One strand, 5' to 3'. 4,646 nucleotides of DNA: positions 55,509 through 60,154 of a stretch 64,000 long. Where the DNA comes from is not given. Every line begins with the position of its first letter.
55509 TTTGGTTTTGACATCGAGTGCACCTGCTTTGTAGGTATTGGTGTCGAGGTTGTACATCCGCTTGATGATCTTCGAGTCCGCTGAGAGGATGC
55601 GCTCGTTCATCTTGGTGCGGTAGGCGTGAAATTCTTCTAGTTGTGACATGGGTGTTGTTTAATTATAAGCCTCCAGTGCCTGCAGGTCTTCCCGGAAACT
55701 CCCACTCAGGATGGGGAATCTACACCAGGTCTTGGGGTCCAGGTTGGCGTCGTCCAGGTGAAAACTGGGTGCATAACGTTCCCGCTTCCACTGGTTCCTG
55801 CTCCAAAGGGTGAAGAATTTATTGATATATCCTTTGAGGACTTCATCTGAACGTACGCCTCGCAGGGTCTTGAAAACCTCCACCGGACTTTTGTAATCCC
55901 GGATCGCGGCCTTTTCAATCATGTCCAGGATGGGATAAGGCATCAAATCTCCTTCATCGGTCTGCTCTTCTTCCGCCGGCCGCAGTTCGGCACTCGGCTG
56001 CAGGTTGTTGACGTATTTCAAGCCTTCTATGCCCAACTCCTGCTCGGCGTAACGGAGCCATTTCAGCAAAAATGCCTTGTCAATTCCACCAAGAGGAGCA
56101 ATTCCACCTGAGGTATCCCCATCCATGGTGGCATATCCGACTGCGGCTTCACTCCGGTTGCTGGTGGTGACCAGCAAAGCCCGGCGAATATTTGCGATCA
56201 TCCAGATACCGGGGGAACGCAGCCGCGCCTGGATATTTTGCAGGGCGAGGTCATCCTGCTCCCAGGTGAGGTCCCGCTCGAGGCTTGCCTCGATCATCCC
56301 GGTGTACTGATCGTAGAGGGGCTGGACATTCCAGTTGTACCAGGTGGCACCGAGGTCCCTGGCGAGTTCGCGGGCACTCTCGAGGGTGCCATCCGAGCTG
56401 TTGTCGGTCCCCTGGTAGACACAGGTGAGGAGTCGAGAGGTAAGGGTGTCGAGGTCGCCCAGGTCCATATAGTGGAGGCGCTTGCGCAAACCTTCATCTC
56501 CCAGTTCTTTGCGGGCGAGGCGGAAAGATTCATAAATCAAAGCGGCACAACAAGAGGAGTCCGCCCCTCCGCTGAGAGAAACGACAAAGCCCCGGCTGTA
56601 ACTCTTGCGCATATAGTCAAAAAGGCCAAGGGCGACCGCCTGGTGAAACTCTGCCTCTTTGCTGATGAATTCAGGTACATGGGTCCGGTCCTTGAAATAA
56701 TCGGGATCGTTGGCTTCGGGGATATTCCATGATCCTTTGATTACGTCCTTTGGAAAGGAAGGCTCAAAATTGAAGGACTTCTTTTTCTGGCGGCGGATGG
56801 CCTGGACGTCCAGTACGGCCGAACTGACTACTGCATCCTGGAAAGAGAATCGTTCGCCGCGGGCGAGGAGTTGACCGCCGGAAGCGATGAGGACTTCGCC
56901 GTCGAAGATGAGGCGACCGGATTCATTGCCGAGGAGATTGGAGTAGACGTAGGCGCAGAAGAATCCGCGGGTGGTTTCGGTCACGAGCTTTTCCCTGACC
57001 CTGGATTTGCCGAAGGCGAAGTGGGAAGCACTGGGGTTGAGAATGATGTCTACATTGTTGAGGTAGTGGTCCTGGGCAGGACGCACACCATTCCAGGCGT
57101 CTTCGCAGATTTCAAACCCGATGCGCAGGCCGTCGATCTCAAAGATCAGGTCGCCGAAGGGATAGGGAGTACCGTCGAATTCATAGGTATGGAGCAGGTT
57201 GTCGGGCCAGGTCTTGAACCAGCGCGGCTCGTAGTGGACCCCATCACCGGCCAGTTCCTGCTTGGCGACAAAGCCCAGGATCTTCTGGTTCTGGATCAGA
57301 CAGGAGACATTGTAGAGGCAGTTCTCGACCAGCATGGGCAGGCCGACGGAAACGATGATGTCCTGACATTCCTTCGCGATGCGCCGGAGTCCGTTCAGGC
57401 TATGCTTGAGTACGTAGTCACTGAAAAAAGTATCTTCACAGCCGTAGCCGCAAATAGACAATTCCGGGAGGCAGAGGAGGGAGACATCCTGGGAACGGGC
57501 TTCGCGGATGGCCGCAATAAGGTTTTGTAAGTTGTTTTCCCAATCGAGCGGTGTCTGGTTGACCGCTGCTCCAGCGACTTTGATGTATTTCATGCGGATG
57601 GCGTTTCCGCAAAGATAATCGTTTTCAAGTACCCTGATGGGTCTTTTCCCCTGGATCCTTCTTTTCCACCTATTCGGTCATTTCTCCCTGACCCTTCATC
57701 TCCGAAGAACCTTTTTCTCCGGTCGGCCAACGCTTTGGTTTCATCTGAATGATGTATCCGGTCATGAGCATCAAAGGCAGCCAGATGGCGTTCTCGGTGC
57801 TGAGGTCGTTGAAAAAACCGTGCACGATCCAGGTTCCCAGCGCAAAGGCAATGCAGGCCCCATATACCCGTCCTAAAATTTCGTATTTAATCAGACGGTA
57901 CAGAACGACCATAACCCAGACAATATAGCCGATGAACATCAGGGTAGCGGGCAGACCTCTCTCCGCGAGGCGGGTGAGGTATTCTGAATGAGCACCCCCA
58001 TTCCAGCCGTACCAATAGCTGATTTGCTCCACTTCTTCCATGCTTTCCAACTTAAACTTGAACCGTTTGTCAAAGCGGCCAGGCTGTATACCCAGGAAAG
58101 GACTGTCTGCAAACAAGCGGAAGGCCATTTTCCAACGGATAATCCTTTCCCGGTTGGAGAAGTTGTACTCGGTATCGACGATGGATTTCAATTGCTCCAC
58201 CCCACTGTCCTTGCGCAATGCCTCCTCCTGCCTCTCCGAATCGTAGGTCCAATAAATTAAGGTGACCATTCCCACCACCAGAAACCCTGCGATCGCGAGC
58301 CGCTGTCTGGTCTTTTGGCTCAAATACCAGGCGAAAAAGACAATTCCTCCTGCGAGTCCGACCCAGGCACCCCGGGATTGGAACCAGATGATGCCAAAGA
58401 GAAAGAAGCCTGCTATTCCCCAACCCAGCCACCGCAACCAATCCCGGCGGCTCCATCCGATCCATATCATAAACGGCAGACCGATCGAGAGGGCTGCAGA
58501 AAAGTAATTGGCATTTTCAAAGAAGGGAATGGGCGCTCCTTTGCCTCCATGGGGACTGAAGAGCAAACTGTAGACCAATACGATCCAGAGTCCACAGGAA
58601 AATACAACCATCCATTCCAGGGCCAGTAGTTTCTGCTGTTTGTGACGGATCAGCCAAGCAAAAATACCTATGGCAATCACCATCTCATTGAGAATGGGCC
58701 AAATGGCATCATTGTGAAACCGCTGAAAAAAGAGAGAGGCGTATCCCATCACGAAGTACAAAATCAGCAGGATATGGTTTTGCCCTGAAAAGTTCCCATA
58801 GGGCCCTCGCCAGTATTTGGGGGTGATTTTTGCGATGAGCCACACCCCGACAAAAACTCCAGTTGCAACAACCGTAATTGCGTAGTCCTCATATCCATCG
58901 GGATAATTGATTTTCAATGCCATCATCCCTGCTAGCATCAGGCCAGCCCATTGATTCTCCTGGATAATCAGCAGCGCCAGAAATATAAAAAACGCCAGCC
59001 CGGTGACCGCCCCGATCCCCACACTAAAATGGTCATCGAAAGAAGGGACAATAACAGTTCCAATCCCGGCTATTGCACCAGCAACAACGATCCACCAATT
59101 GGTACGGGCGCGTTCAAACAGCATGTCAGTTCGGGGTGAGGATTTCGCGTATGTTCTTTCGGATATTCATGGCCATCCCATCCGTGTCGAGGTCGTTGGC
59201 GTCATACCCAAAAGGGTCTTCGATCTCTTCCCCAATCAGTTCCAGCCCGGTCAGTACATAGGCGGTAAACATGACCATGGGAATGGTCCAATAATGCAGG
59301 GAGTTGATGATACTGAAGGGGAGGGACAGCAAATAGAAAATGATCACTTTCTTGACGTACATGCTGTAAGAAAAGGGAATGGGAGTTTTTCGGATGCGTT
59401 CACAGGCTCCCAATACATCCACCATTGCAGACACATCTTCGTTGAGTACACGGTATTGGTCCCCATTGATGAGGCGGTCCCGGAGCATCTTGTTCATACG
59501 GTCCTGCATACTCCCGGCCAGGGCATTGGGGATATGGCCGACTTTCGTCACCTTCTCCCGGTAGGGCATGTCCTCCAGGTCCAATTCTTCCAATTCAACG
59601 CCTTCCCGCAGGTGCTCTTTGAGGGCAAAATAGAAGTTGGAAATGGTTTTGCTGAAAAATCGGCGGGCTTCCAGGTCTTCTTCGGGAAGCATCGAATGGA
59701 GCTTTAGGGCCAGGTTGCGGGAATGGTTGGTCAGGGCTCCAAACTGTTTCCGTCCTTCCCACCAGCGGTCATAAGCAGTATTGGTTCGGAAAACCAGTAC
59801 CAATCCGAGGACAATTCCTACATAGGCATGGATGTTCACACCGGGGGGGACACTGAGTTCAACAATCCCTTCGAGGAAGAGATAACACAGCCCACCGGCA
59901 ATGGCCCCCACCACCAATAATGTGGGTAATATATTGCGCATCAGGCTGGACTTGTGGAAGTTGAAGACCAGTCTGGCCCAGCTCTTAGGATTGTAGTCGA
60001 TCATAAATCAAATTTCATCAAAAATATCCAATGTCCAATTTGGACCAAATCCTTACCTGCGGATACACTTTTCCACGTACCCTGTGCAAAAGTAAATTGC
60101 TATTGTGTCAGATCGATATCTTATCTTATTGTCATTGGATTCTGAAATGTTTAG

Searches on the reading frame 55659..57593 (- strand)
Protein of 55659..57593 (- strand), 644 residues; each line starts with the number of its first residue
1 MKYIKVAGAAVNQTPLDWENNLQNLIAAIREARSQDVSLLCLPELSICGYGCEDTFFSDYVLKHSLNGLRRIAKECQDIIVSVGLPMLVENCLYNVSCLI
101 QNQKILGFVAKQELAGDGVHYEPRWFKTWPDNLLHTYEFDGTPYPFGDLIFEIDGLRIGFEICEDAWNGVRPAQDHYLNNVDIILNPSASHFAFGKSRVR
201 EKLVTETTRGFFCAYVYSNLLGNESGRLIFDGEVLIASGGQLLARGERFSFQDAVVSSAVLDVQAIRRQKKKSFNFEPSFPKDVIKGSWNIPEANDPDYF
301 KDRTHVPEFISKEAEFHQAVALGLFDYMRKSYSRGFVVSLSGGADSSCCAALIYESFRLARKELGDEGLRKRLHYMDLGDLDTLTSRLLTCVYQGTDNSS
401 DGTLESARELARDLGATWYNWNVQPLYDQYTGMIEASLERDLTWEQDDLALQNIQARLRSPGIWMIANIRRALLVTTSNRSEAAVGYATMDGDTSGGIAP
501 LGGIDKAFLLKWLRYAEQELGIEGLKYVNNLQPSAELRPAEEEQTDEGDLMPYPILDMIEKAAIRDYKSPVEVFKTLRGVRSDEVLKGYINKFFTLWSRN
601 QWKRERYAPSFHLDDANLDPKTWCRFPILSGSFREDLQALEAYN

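Call 84: search_protein_families(library=pfam, proteins=[window:55659-57593:-], max_evalue=0.001)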
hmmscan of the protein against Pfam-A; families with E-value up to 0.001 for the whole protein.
window:55659-57593:- (644 aa): 2 families
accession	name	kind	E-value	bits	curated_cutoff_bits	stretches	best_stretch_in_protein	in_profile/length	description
PF02540.23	NAD_synthase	-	1.8e-28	99.8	21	1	320-605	5-240/242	NAD synthase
PF00795.27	CN_hydrolase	-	6.3e-19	68.7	23.2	1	6-267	2-252/256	Carbon-nitrogen hydrolase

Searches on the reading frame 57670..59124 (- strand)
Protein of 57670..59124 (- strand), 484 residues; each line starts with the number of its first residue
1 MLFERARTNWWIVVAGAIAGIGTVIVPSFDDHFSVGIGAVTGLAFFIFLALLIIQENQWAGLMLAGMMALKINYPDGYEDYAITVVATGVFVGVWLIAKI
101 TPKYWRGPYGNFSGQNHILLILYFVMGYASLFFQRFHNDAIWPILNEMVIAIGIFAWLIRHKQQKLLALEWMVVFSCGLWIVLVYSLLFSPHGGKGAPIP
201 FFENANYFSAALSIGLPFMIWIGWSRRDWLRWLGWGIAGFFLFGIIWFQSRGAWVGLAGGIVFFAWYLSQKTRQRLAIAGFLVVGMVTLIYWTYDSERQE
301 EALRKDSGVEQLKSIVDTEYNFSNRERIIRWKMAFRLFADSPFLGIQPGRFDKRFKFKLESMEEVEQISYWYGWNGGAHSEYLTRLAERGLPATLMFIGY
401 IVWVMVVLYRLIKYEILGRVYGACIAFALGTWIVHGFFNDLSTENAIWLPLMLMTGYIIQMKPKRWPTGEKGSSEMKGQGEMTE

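Call 84: search_protein_families(library=pfam, proteins=[window:57670-59124:-], max_evalue=0.001)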
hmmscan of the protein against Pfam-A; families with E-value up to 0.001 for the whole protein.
window:57670-59124:- (484 aa): 1 family
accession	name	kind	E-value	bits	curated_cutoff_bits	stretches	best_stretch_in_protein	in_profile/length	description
PF04932.20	Wzy_C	-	1.4e-21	77.3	31.7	1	240-398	5-149/149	O-Antigen ligase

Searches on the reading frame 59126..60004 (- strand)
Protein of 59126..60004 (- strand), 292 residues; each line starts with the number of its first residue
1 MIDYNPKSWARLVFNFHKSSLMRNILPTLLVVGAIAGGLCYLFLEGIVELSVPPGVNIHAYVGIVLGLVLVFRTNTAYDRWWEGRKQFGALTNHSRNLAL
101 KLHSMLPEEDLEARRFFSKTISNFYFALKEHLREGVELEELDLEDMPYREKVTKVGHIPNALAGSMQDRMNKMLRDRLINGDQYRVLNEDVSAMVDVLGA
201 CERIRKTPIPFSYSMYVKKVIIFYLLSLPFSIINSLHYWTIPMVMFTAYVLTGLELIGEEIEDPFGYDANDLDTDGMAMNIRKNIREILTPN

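Call 84: search_protein_families(library=pfam, proteins=[window:59126-60004:-], max_evalue=0.001)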
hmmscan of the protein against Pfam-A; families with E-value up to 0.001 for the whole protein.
window:59126-60004:- (292 aa): 1 family
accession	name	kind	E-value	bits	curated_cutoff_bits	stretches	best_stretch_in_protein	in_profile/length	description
PF25539.1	Bestrophin_2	-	1.6e-73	248.1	27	1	7-287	7-288/288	Bacterial/Fungal Bestrophin protein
